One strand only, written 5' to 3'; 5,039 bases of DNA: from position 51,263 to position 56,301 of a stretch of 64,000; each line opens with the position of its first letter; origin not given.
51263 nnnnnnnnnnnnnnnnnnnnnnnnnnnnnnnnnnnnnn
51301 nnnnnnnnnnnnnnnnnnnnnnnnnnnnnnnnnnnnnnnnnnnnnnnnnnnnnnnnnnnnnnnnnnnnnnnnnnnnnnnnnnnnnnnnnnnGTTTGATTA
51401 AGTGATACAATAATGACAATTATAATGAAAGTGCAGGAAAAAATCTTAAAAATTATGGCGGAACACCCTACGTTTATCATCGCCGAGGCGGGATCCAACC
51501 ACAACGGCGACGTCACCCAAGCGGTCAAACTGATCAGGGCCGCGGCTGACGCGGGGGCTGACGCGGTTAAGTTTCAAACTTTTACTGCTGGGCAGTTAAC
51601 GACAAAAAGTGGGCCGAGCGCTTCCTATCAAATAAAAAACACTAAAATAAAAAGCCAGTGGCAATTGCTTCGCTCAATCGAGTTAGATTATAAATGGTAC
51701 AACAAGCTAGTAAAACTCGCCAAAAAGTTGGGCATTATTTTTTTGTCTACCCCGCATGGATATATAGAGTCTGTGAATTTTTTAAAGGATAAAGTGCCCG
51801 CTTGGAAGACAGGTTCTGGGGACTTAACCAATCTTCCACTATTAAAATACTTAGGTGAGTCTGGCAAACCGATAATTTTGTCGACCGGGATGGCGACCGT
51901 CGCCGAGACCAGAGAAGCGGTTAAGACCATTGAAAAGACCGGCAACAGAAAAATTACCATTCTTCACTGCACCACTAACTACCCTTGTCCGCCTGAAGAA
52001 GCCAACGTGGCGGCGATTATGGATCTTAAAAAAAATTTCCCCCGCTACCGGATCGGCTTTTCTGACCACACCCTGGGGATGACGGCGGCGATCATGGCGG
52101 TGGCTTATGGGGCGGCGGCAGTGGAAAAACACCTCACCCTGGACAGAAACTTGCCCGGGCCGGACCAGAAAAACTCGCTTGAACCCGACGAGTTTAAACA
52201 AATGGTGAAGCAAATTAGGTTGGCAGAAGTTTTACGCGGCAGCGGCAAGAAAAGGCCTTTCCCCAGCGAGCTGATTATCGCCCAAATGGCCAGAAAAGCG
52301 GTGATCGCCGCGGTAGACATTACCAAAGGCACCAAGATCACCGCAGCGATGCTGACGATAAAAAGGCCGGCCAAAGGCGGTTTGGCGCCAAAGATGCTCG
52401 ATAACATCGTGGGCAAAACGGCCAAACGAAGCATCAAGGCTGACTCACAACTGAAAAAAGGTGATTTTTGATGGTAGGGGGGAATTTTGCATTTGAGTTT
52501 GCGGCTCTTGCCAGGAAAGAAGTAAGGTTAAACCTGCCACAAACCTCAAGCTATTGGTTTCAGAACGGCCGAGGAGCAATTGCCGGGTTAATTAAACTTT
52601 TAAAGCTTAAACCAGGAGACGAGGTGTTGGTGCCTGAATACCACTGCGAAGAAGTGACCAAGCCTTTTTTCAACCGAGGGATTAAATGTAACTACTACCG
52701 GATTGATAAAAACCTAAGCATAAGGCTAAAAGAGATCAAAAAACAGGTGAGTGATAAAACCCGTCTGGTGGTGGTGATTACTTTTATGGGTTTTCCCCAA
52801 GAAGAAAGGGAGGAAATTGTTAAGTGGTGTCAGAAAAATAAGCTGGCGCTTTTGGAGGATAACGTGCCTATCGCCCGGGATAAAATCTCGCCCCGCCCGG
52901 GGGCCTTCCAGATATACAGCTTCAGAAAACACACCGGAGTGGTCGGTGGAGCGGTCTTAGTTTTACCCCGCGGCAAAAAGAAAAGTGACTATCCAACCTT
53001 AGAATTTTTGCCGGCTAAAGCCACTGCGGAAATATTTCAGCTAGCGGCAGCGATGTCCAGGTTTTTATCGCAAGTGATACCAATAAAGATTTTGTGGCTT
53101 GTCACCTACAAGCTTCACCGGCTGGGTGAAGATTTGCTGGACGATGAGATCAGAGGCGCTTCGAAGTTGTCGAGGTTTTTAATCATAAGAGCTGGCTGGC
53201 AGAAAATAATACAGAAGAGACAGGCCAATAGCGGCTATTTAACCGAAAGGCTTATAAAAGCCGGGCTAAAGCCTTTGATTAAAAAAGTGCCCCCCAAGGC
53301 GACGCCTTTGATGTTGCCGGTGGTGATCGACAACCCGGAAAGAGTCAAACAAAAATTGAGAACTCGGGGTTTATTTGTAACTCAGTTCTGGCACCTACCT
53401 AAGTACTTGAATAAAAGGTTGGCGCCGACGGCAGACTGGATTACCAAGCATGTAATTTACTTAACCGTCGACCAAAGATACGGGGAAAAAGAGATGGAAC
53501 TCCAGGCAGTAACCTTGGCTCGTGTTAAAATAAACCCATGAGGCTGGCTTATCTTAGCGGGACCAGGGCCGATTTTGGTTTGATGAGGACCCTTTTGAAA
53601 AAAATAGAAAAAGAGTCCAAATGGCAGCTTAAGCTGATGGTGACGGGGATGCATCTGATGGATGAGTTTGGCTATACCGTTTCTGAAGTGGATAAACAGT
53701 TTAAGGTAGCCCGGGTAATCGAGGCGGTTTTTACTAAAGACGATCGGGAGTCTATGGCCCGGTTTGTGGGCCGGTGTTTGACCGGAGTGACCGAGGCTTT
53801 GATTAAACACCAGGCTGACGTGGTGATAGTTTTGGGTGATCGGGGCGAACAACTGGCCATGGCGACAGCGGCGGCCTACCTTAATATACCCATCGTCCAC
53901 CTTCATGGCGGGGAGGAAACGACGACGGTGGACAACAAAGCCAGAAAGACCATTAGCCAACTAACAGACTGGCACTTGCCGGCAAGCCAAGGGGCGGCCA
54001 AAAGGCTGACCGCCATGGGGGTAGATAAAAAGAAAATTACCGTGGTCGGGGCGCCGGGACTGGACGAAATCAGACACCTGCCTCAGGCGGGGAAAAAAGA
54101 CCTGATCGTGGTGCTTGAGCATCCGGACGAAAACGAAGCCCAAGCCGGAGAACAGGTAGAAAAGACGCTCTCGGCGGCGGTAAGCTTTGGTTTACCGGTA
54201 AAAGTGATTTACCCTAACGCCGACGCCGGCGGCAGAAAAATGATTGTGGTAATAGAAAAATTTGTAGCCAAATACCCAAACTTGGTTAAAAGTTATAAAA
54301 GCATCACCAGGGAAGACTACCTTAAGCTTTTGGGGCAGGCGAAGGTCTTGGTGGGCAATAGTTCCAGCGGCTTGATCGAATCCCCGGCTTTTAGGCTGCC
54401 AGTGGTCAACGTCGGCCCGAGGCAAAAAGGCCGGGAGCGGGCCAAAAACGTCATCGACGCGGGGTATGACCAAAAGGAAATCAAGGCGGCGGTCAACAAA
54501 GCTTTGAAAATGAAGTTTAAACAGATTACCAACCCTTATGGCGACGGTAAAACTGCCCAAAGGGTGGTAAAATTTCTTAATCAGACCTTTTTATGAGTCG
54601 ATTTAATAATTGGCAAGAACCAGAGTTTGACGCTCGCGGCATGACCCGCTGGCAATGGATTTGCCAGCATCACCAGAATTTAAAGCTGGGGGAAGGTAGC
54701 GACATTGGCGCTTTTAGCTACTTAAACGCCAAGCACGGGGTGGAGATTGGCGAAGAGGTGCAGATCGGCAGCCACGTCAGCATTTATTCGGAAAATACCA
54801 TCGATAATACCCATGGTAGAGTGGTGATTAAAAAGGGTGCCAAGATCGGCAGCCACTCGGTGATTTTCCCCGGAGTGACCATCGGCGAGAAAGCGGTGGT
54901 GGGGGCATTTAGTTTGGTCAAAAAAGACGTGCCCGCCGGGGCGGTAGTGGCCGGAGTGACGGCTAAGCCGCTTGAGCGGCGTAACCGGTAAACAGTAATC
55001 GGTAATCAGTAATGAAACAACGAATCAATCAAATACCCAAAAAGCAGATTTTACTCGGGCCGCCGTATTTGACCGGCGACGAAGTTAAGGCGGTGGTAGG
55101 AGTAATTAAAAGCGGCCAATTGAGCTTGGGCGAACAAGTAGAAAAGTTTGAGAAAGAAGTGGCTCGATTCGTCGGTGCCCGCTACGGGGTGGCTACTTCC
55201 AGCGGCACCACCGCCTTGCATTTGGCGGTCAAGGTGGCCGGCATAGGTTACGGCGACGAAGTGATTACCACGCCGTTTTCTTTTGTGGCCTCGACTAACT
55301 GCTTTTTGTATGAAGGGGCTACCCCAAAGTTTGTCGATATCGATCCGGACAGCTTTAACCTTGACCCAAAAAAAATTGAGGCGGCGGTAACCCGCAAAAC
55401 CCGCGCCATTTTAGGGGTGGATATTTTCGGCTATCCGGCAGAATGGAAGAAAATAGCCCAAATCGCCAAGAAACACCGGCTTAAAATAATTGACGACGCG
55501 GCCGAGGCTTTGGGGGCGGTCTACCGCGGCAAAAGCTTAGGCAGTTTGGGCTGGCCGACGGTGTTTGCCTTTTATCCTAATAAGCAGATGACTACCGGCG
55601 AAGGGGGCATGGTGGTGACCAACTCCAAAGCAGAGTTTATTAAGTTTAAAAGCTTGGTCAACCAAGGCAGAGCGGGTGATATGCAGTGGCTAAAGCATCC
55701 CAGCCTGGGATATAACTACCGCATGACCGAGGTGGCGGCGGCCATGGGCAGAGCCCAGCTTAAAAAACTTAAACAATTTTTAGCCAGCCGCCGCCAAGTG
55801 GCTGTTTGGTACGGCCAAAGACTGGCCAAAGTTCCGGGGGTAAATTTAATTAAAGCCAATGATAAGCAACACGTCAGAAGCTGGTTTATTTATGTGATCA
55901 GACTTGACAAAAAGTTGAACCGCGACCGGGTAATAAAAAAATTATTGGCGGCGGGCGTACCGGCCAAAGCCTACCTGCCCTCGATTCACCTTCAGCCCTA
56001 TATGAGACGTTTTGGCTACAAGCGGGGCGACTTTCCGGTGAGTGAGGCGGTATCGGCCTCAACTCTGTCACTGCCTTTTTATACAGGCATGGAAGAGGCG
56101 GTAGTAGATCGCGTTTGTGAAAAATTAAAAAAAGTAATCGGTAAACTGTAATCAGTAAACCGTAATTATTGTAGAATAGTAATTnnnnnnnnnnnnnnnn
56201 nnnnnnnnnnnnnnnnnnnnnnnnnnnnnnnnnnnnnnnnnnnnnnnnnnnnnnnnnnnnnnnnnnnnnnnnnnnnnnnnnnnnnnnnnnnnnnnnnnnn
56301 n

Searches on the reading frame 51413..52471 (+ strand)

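Call 7: search_protein_families(library=pfam, proteins=[window:51413-52471:+], max_evalue=0.01)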
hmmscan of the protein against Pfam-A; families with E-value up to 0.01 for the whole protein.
window:51413-52471:+ (352 aa): 3 families
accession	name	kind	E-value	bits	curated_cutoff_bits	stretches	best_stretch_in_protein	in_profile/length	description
PF03102.20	NeuB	-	5.9e-87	291.6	22.1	1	40-280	1-241/241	NeuB family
PF08666.17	SAF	-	1.1e-11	45.5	21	1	296-350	3-60/63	SAF domain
PF13144.11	ChapFlgA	-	0.0042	17.6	23.8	1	295-349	2-57/122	Chaperone for flagella basal body P-ring formation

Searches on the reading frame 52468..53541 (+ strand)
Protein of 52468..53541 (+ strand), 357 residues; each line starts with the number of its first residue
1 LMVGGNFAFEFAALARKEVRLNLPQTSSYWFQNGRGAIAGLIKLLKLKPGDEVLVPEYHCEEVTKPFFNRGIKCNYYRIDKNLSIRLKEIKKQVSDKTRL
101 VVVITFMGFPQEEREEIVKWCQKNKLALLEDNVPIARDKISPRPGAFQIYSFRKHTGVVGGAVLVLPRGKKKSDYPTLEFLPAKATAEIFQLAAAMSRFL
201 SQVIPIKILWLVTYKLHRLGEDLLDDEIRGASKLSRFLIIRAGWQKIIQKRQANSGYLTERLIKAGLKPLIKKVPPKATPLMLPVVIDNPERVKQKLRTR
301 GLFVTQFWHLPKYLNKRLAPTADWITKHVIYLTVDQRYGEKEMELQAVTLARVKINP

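Call 7: search_protein_families(library=pfam, proteins=[window:52468-53541:+], max_evalue=0.01)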
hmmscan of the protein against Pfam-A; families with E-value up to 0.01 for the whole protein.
window:52468-53541:+ (357 aa): 3 families
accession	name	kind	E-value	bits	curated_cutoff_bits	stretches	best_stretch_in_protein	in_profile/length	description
PF01041.23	DegT_DnrJ_EryC1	-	3.8e-07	30.1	19.8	1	32-131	46-145/360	DegT/DnrJ/EryC1/StrS aminotransferase family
PF00155.27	Aminotran_1_2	-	0.00015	21.5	19.7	1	13-131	53-185/361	Aminotransferase class I and II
PF00266.25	Aminotran_5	-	0.003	17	21.5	1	30-132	66-176/371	Aminotransferase class-V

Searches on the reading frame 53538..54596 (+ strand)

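Call 7: search_protein_families(library=pfam, proteins=[window:53538-54596:+], max_evalue=0.01)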
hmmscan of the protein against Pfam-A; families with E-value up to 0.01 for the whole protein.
window:53538-54596:+ (352 aa): 3 families
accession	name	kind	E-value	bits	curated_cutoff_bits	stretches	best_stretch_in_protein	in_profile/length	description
PF02350.25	Epimerase_2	-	1.2e-74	251.7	30.6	1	21-347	1-346/347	UDP-N-acetylglucosamine 2-epimerase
PF13439.12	Glyco_transf_4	-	0.0026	18.3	28.5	1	76-170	56-162/170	Glycosyltransferase Family 4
PF01513.26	NAD_kinase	-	0.0063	17.3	25.5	0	72-121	59-101/130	ATP-NAD kinase N-terminal domain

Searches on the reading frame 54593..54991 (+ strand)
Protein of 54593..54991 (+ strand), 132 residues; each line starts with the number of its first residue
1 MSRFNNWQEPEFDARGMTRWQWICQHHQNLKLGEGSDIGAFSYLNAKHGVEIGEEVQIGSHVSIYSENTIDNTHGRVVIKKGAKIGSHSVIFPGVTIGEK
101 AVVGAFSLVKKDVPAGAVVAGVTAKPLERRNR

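Call 8: search_protein_families(library=pfam, proteins=[window:54593-54991:+], max_evalue=0.01)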
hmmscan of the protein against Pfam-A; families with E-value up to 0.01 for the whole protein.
window:54593-54991:+ (132 aa): 3 families
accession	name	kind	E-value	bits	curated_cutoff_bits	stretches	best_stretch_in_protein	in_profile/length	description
PF00132.30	Hexapep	-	5.6e-12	45.3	27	1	77-110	2-35/36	Bacterial transferase hexapeptide (six repeats)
PF14602.12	Hexapep_2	-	4.8e-06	26.6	27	1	78-105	3-28/34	Hexapeptide repeat of succinyl-transferase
PF25084.1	LbH_EIF2B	-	6.9e-06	26.5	54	1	24-116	16-100/105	EIF2B subunit epsilon LbH domain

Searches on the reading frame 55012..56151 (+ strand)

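Call 8: search_protein_families(library=pfam, proteins=[window:55012-56151:+], max_evalue=0.01)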
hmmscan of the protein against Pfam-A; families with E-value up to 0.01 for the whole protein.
window:55012-56151:+ (379 aa): 5 families
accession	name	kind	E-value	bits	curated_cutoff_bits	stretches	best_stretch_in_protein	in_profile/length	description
PF01041.23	DegT_DnrJ_EryC1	-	4.7e-116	388.4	19.8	1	21-372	4-359/360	DegT/DnrJ/EryC1/StrS aminotransferase family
PF00155.27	Aminotran_1_2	-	3e-07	30.4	19.7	1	44-159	45-182/361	Aminotransferase class I and II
PF01053.26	Cys_Met_Meta_PP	-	8.7e-06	25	27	1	44-164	55-175/381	Cys/Met metabolism PLP-dependent enzyme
PF01212.27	Beta_elim_lyase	-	9.5e-06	25.6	27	1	41-277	32-271/288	Beta-eliminating lyase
PF00266.25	Aminotran_5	-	2.8e-05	23.7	21.5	1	39-168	41-181/371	Aminotransferase class-V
